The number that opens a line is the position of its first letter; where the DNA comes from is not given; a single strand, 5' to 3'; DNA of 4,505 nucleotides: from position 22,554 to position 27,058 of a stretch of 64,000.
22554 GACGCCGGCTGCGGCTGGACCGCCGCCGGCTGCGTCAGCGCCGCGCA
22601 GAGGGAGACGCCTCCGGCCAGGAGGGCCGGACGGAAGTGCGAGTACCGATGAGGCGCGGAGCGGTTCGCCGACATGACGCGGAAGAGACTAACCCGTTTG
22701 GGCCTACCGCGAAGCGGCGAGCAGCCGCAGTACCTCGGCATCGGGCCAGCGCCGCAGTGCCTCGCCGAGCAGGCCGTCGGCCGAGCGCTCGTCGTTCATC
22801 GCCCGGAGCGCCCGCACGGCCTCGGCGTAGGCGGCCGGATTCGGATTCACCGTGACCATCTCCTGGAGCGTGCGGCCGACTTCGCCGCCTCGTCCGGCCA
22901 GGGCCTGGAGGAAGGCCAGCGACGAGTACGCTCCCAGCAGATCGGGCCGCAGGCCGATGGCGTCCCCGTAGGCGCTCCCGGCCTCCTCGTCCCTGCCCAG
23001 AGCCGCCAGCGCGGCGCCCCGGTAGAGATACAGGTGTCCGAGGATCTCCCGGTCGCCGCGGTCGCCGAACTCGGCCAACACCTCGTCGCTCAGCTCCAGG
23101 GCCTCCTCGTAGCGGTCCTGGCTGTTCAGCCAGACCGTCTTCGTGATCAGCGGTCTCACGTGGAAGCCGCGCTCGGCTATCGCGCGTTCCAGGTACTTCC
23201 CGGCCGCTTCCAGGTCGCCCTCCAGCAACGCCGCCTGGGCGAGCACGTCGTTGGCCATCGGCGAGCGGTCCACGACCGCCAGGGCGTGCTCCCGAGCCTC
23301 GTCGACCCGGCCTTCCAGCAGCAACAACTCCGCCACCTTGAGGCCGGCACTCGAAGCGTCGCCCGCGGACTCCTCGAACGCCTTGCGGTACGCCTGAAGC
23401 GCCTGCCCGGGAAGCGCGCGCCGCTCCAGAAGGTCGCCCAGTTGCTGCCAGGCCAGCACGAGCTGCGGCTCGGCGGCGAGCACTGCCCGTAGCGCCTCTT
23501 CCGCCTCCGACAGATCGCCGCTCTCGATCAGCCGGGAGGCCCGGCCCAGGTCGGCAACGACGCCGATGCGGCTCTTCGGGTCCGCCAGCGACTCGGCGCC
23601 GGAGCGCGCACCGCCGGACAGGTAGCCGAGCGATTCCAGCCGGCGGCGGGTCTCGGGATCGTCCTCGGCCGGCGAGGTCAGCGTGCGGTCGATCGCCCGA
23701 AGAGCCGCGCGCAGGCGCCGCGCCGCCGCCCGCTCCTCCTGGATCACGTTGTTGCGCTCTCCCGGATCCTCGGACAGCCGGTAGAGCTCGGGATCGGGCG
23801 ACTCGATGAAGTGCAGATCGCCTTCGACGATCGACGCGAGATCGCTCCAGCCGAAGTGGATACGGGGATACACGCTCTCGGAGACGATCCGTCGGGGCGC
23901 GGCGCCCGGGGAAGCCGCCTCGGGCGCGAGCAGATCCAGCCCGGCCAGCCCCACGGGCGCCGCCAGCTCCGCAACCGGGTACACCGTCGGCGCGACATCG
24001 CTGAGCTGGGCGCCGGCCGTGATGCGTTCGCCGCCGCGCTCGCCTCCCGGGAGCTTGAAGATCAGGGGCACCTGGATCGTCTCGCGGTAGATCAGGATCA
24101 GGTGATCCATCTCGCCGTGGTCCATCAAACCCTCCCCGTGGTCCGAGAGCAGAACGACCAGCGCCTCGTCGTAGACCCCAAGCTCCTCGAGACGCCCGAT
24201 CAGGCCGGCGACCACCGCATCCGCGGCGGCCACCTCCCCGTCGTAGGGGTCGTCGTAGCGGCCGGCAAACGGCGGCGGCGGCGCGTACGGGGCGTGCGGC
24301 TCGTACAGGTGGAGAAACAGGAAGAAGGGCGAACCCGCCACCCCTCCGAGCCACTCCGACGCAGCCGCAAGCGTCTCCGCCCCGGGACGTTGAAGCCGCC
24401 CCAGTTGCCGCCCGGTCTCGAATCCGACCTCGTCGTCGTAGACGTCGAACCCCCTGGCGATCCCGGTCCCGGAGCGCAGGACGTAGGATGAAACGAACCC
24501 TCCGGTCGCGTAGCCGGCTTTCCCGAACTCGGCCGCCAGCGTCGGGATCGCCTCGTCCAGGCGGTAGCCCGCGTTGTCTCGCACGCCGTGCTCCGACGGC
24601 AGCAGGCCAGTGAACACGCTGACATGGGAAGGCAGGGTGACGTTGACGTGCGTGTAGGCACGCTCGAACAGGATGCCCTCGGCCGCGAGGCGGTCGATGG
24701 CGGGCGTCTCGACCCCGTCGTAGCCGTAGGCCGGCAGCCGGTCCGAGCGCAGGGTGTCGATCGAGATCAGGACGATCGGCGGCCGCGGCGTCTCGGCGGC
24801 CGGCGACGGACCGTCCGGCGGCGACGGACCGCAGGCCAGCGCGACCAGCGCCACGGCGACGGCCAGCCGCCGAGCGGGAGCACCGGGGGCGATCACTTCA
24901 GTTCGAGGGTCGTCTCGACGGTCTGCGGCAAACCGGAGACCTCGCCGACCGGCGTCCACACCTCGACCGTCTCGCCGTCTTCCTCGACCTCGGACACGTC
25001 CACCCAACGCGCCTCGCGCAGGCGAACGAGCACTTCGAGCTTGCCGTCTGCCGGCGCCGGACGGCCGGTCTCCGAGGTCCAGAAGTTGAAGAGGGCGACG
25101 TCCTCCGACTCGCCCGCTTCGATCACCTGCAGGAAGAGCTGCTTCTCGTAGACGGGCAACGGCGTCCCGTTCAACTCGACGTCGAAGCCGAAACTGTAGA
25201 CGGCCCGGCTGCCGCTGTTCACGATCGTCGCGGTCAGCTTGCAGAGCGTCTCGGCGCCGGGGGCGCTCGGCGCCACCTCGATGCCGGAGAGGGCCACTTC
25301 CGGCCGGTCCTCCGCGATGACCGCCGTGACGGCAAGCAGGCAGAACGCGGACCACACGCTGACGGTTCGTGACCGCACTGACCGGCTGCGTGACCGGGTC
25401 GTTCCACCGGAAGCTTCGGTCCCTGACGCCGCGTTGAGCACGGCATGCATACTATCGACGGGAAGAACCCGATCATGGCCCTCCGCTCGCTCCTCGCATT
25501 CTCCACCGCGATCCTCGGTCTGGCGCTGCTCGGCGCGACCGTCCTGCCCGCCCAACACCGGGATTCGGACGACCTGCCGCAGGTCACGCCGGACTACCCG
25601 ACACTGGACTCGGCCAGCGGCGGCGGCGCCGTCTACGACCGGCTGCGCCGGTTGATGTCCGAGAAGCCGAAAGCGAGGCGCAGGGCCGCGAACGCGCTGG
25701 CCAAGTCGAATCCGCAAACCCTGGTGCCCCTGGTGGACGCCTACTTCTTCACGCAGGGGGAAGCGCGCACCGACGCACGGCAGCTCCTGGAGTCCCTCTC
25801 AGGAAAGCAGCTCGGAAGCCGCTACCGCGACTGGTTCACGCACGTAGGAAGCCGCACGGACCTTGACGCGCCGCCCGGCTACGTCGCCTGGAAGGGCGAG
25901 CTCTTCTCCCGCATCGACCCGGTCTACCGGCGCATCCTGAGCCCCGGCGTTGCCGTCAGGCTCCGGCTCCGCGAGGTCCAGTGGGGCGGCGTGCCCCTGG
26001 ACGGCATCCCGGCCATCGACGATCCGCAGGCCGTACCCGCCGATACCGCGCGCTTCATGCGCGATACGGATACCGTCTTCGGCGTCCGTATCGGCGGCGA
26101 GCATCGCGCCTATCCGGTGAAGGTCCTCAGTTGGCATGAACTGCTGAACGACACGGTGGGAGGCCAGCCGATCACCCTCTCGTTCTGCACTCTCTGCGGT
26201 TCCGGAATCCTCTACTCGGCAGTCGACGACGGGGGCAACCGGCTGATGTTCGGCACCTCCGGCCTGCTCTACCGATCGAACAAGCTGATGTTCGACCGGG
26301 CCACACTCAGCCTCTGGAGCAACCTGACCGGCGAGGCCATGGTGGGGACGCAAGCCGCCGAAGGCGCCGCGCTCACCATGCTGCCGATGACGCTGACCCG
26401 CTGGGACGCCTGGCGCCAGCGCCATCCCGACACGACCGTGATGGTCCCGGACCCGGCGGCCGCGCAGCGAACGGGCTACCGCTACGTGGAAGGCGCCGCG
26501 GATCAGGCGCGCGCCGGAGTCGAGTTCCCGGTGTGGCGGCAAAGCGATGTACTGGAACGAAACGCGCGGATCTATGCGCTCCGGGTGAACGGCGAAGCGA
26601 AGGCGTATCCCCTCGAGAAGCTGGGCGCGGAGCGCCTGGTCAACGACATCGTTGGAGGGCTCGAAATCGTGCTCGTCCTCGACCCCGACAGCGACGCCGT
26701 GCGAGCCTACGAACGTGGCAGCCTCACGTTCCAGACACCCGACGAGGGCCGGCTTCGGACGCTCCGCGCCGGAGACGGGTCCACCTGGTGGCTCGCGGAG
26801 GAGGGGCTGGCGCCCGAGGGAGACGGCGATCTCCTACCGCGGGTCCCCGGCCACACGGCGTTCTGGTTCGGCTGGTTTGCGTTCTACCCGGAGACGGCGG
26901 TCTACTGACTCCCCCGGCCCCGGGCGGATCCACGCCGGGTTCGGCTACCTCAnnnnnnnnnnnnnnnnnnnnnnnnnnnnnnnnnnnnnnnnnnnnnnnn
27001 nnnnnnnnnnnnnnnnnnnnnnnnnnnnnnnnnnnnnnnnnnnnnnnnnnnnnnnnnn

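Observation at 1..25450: A 25-kb exported-protein island built from recurring enzyme-TPR, FG-GAP and VWA modules, with no visible regulator, ATPase or inner-membrane component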

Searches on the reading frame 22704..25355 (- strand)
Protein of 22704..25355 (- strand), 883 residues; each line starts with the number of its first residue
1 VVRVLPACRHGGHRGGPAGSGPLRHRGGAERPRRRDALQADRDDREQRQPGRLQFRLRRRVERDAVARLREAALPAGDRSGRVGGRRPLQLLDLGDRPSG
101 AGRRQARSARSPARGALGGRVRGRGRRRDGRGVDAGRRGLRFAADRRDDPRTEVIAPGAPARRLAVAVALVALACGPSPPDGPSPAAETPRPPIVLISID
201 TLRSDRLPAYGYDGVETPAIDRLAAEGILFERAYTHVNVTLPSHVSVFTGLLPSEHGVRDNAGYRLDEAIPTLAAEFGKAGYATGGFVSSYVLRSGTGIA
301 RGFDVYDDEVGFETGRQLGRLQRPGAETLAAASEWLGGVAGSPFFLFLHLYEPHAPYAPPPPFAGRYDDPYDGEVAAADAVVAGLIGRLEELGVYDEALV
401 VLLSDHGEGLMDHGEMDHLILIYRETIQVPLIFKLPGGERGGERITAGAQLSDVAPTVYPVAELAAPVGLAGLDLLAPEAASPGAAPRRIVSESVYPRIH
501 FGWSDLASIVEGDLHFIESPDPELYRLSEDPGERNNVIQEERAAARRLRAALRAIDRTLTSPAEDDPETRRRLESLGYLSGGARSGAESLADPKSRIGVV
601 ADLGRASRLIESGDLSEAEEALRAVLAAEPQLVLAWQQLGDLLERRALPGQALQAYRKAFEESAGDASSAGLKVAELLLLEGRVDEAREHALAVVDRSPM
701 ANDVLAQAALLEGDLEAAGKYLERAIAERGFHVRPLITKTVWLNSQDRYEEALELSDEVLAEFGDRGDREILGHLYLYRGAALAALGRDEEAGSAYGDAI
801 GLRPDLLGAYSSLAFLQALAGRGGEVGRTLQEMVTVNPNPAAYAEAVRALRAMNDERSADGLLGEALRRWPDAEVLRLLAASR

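Call 5: search_protein_families(library=pfam, proteins=[window:22704-25355:-], max_evalue=0.01)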
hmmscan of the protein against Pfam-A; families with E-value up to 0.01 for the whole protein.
window:22704-25355:- (883 aa): 10 families
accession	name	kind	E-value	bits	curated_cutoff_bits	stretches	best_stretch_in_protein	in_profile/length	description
PF00884.28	Sulfatase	-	7.2e-35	121.2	25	1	194-462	3-299/301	Sulfatase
PF01663.27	Phosphodiest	-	5.3e-15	56.3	23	2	195-264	2-68/342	Type I phosphodiesterase / nucleotide pyrophosphatase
PF13181.12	TPR_8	-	1.6e-06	28.2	25.7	0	705-726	7-28/34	Tetratricopeptide repeat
PF07719.23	TPR_2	-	5.2e-06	26.6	27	0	775-805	3-33/34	Tetratricopeptide repeat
PF14559.12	TPR_19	-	6.5e-06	26.8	25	0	609-643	1-35/68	Tetratricopeptide repeat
PF13428.12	TPR_14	-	1.5e-05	25.7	23.5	1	603-642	5-44/44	Tetratricopeptide repeat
PF16347.10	SGSH_C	-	2.1e-05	25.2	29.3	0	413-475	3-64/154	N-sulphoglucosamine sulphohydrolase, C-terminal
PF25063.1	ARM_TT21_C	-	0.00044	20.6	35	1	606-699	102-195/209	Tetratricopeptide repeat protein 21 C-terminal ARM domain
PF22860.2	DUF7017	-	0.00048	20.6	27.5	1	605-692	7-95/141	Domain of unknown function (DUF7017)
PF13432.12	TPR_16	-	0.0025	18.7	32.7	0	604-666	2-64/65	Tetratricopeptide repeat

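Call 7: search_protein_families(library=ncbifam, proteins=[window:22704-25355:-], max_evalue=0.001)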
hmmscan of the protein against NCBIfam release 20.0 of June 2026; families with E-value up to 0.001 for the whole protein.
window:22704-25355:- (883 aa): 9 families
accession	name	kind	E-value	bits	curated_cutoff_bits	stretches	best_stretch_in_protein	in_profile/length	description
NF010322.0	PRK13759.1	equivalog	1.4e-34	119.5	481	2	188-286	3-101/486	arylsulfatase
TIGR03417.1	chol_sulfatase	equivalog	8.6e-29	100.8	433.45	2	191-284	2-95/500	choline-sulfatase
NF045661.1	HdlasePehA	equivalog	1.1e-24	87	900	2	194-283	5-93/506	phosphoric/sulfuric ester hydrolase PehA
TIGR02917.1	PEP_TPR_lipo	equivalog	1.7e-15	56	312.2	2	600-699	160-258/899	XrtA/PEP-CTERM system TPR-repeat protein PrsT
NF052527.1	Mn_arylsulf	exception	1.6e-12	47.1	850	1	191-288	1-99/479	manganese-dependent arylsulfatase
NF040959.1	MamA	equivalog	1.6e-07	31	200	1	648-817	17-183/204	magnetosome protein MamA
NF038075.1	fam_STM4013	hypoth_equivalog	1.5e-06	27.9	250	1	194-257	10-71/261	STM4013/SEN3800 family hydrolase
NF033920.0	C39_PA2778_fam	equivalog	0.00015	21.3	150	0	606-664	163-221/255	PA2778 family cysteine peptidase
TIGR02521.1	type_IV_pilW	equivalog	0.00046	19.8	154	0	605-665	37-97/234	type IV pilus biogenesis/stability protein PilW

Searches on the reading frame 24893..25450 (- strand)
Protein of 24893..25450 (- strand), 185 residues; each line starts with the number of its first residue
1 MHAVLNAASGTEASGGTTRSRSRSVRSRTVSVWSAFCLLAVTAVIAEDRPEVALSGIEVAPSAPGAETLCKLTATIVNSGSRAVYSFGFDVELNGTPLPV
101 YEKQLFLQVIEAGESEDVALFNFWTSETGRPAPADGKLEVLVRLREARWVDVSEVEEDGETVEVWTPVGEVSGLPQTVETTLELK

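Call 20: search_protein_families(library=pfam, proteins=[window:24893-25450:-], max_evalue=10)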
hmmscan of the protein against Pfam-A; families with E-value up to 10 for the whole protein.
window:24893-25450:- (185 aa): 1 family
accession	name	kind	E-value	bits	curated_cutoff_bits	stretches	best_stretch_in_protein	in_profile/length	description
PF07705.17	CARDB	-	0.00034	21.2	22.7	1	58-127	9-73/101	CARDB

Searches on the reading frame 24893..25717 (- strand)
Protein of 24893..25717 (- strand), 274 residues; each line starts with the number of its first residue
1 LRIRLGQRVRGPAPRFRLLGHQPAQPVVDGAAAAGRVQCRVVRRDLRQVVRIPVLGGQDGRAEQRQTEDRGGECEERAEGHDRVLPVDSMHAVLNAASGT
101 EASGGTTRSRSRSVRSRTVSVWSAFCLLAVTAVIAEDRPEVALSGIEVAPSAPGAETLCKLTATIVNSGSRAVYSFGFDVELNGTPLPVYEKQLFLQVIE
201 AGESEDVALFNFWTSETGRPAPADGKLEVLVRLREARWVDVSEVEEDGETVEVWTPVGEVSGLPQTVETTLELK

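Call 5: search_protein_families(library=pfam, proteins=[window:24893-25717:-], max_evalue=0.01)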
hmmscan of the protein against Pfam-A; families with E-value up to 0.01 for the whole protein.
window:24893-25717:- (274 aa): 1 family
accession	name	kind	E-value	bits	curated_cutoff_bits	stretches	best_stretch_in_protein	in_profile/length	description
PF07705.17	CARDB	-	0.00075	20.1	22.7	1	147-216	9-73/101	CARDB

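Call 7: search_protein_families(library=ncbifam, proteins=[window:24893-25717:-], max_evalue=0.001)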
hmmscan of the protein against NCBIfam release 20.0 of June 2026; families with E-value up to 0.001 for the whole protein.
window:24893-25717:- (274 aa): 0 families

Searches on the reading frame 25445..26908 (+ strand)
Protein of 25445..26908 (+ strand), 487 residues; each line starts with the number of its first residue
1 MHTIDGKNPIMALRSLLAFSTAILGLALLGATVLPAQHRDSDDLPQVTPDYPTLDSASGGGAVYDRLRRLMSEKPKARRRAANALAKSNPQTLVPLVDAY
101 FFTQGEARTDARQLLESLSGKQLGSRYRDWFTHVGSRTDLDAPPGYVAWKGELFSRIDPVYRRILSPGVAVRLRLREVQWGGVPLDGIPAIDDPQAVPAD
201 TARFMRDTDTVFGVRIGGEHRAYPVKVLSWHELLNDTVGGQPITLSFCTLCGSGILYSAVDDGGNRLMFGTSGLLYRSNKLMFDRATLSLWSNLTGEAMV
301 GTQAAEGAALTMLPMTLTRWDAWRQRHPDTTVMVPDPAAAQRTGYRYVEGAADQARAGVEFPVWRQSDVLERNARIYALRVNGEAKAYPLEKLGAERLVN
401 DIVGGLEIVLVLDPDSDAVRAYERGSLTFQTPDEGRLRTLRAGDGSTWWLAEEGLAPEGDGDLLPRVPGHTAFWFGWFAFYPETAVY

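Call 5: search_protein_families(library=pfam, proteins=[window:25445-26908:+], max_evalue=0.01)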
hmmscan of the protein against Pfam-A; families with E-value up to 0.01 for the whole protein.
window:25445-26908:+ (487 aa): 1 family
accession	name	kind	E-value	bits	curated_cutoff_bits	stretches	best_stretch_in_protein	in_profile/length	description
PF11376.13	DUF3179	-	3.3e-71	240.5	27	1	186-484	2-292/292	Protein of unknown function (DUF3179)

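Call 7: search_protein_families(library=ncbifam, proteins=[window:25445-26908:+], max_evalue=0.001)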
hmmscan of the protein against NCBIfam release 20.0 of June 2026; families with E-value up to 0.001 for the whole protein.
window:25445-26908:+ (487 aa): 0 families
